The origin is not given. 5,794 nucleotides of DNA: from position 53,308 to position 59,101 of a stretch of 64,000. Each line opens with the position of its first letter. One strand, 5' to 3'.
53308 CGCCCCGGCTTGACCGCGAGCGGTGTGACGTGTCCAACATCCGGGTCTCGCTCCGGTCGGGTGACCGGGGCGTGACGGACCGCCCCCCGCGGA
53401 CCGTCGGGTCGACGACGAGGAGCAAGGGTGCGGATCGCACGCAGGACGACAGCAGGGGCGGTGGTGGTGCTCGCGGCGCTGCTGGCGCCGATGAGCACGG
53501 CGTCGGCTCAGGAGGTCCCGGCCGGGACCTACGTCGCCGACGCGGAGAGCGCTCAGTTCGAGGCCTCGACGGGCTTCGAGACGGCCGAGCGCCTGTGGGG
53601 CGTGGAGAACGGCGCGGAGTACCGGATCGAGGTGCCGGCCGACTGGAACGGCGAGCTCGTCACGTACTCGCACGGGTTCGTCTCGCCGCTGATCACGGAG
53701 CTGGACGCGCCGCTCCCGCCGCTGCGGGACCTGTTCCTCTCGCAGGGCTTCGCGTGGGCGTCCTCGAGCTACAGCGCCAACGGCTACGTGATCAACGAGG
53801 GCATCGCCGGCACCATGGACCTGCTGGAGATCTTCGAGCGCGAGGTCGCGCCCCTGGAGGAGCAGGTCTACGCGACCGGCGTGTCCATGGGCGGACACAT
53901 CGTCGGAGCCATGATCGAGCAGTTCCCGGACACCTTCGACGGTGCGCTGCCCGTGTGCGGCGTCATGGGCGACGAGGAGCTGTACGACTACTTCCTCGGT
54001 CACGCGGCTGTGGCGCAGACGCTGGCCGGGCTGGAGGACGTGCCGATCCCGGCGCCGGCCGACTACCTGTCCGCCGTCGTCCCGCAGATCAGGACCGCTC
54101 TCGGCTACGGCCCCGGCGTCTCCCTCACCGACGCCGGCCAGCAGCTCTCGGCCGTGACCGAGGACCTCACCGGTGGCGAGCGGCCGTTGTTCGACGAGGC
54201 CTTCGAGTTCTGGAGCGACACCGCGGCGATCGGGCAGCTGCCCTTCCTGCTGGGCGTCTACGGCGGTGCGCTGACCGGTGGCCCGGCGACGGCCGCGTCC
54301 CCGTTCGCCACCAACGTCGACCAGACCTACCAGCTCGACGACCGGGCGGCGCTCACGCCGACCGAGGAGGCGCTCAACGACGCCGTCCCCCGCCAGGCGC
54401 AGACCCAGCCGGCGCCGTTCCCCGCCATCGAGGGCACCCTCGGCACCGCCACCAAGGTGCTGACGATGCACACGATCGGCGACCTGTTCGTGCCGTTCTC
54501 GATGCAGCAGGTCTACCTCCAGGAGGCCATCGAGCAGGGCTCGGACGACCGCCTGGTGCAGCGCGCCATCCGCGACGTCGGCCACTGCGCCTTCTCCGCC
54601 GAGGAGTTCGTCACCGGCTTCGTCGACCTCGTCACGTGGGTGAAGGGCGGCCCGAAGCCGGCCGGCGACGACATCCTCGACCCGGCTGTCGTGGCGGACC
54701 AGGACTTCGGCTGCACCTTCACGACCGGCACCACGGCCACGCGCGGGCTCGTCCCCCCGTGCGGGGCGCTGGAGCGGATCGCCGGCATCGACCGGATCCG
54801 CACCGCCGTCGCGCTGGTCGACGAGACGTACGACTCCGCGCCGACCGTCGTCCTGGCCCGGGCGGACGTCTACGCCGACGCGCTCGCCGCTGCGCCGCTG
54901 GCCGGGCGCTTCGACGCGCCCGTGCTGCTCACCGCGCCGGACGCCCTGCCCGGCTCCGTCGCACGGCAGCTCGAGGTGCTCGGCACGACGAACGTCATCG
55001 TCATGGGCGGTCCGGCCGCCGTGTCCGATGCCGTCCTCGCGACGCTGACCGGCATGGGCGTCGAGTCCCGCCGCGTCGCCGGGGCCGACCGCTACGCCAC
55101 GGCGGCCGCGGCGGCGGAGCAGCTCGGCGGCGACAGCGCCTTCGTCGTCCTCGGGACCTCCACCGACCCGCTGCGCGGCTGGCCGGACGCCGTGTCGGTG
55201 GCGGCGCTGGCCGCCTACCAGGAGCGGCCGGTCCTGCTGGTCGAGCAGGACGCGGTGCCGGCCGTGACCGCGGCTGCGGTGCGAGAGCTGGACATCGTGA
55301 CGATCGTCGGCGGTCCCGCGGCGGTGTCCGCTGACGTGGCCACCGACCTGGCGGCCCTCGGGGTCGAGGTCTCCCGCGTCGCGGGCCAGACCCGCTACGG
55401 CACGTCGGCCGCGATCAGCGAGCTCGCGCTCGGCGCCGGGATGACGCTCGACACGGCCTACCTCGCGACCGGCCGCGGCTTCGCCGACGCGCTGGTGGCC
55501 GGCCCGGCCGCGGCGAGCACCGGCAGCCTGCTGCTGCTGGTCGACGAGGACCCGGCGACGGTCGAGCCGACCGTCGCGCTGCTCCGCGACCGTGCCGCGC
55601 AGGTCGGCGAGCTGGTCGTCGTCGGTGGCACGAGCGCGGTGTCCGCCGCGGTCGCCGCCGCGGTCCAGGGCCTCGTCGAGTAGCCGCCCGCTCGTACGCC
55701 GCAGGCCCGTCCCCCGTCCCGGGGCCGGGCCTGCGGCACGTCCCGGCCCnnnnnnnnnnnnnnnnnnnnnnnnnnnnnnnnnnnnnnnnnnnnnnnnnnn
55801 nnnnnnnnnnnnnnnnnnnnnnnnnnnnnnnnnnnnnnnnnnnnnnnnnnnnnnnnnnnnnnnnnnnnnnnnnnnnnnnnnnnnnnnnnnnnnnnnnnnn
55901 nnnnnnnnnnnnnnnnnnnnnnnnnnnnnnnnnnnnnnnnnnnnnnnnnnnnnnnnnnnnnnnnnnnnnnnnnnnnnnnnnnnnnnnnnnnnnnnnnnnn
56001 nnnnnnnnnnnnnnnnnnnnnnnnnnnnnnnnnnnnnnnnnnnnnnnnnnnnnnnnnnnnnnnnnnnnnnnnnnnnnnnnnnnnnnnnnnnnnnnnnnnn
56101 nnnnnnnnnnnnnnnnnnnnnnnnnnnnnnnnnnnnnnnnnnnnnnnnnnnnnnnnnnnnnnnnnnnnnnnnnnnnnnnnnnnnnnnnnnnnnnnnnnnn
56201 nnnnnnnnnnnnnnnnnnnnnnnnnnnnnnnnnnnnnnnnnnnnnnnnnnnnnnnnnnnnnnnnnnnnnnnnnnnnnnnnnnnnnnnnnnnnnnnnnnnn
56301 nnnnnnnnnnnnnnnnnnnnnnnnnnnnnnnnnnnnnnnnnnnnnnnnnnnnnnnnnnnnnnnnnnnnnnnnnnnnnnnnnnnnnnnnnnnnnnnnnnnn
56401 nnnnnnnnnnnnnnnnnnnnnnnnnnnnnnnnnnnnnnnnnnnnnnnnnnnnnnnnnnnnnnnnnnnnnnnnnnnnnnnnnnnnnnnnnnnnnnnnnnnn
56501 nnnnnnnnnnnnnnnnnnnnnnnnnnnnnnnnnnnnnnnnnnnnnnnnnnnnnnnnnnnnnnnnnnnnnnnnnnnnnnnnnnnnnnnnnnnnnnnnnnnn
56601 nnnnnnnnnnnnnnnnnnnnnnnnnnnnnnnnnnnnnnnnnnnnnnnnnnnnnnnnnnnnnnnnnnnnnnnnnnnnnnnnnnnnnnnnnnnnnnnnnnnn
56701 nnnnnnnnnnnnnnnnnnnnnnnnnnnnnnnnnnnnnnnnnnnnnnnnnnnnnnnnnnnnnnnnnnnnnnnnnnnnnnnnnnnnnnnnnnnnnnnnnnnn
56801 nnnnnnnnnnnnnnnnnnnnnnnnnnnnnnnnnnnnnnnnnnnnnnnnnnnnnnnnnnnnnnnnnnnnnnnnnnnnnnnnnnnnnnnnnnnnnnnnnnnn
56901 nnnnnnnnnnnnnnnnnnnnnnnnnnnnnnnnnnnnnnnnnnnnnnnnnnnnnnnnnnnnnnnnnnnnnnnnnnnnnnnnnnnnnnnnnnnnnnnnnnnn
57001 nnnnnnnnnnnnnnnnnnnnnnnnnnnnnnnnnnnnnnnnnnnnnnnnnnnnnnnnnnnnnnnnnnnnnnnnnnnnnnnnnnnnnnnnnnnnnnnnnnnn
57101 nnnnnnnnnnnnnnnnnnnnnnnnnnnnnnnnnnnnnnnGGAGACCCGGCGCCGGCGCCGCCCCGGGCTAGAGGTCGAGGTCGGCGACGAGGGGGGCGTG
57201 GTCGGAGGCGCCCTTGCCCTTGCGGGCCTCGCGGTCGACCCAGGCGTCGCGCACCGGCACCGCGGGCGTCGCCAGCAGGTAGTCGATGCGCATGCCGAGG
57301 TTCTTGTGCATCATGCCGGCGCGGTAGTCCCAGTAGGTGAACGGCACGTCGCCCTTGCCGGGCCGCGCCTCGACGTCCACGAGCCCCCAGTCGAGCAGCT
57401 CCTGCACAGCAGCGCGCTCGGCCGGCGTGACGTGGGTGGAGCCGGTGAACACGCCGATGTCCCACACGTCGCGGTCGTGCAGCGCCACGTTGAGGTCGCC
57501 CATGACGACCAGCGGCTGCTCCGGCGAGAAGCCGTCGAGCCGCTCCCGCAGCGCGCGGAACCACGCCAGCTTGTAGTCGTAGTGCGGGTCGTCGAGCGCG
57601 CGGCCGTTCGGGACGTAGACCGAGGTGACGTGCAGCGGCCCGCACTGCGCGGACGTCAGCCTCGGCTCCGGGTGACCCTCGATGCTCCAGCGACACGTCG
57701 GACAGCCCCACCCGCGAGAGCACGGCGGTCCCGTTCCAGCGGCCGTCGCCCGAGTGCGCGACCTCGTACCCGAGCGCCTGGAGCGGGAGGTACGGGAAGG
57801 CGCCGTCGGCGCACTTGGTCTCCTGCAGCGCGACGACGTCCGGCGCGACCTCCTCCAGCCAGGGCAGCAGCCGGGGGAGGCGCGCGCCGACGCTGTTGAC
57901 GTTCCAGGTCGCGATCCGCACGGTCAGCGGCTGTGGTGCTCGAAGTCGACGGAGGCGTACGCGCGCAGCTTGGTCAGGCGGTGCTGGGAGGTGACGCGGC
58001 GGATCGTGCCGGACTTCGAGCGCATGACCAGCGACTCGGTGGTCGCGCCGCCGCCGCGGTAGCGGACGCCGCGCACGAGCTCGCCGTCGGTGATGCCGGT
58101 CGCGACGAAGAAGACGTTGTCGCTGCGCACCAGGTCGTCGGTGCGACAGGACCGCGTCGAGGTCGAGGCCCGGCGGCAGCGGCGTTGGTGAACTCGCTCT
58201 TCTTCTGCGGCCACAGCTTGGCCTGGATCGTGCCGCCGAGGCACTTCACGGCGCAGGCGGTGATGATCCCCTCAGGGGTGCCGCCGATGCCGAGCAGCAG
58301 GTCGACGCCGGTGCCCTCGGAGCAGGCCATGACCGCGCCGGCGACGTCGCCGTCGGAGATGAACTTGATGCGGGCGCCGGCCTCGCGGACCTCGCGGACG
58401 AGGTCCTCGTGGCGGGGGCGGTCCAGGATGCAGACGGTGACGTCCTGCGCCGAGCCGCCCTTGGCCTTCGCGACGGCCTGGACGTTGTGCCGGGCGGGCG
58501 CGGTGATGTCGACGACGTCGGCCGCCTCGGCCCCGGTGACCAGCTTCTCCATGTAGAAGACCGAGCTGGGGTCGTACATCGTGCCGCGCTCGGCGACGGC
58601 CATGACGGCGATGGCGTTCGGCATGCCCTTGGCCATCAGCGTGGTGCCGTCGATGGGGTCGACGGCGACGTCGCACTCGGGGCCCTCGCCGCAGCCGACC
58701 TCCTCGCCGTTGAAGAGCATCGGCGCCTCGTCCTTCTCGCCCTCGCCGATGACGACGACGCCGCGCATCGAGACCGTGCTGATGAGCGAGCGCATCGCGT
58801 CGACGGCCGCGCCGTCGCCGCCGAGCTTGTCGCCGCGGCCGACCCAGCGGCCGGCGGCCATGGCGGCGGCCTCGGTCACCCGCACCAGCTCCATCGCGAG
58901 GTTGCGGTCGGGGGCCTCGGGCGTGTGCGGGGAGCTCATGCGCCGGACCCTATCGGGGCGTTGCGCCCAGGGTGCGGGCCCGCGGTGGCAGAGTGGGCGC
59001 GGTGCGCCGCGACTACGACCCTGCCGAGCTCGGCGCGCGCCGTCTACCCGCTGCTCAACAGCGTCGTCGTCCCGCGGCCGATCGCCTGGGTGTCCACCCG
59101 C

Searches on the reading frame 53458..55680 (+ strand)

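Call 34: search_protein_families(library=pfam, proteins=[window:53458-55680:+], max_evalue=0.001)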
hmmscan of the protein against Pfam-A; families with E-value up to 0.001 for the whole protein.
window:53458-55680:+ (741 aa): 2 families
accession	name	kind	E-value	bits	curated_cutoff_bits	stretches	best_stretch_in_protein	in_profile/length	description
PF04122.17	CW_binding_2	-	2.8e-47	159.6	24.9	3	539-627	1-72/73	Cell wall binding domain 2 (CWB2)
PF00326.27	Peptidase_S9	-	0.00012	22.1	22.6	1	134-170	63-99/213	Prolyl oligopeptidase family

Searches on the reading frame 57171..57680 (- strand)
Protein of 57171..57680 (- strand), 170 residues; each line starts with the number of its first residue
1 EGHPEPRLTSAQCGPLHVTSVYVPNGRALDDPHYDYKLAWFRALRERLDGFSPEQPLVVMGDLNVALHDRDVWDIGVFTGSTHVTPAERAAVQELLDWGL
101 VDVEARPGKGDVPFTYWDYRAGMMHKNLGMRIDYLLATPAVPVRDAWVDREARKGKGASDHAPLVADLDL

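Call 35: search_protein_families(library=pfam, proteins=[window:57171-57680:-], max_evalue=0.001)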
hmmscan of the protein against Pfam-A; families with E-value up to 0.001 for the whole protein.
window:57171-57680:- (170 aa): 1 family
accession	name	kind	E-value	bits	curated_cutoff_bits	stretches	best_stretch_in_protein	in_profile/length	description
PF03372.29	Exo_endo_phos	-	4.1e-13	50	24.5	1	8-161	99-225/225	Endonuclease/Exonuclease/phosphatase family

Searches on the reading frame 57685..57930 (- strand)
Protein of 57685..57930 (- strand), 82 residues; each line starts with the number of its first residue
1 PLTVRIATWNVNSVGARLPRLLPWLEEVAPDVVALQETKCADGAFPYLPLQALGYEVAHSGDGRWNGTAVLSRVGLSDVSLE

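Call 35: search_protein_families(library=pfam, proteins=[window:57685-57930:-], max_evalue=0.001)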
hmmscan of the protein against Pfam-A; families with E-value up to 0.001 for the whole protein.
window:57685-57930:- (82 aa): 1 family
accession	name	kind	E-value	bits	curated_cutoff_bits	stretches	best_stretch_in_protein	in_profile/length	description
PF03372.29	Exo_endo_phos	-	1.9e-13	51.1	24.5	1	7-79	1-84/225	Endonuclease/Exonuclease/phosphatase family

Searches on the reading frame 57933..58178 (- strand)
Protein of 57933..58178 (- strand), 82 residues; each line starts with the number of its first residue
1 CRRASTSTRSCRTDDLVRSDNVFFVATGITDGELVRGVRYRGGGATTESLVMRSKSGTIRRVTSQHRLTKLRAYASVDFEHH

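Call 35: search_protein_families(library=pfam, proteins=[window:57933-58178:-], max_evalue=0.001)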
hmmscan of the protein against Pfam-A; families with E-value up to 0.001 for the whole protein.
window:57933-58178:- (82 aa): 1 family
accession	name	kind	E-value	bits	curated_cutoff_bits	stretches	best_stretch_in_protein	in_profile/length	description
PF03320.18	FBPase_glpX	-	1.3e-20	74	27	1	9-66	250-307/307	Bacterial fructose-1,6-bisphosphatase, glpX-encoded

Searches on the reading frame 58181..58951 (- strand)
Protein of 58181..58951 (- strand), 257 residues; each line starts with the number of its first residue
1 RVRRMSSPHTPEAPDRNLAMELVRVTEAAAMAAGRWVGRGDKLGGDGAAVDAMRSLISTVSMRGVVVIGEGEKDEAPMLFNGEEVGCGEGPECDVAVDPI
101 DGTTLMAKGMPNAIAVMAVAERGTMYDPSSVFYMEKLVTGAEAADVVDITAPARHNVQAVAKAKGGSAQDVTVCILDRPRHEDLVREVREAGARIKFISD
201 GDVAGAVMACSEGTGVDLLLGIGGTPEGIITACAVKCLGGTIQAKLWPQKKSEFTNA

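Call 35: search_protein_families(library=pfam, proteins=[window:58181-58951:-], max_evalue=0.001)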
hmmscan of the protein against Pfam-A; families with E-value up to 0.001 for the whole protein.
window:58181-58951:- (257 aa): 1 family
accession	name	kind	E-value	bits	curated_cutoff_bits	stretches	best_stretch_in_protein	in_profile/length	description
PF03320.18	FBPase_glpX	-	6.1e-113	377.2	27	1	16-254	1-238/307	Bacterial fructose-1,6-bisphosphatase, glpX-encoded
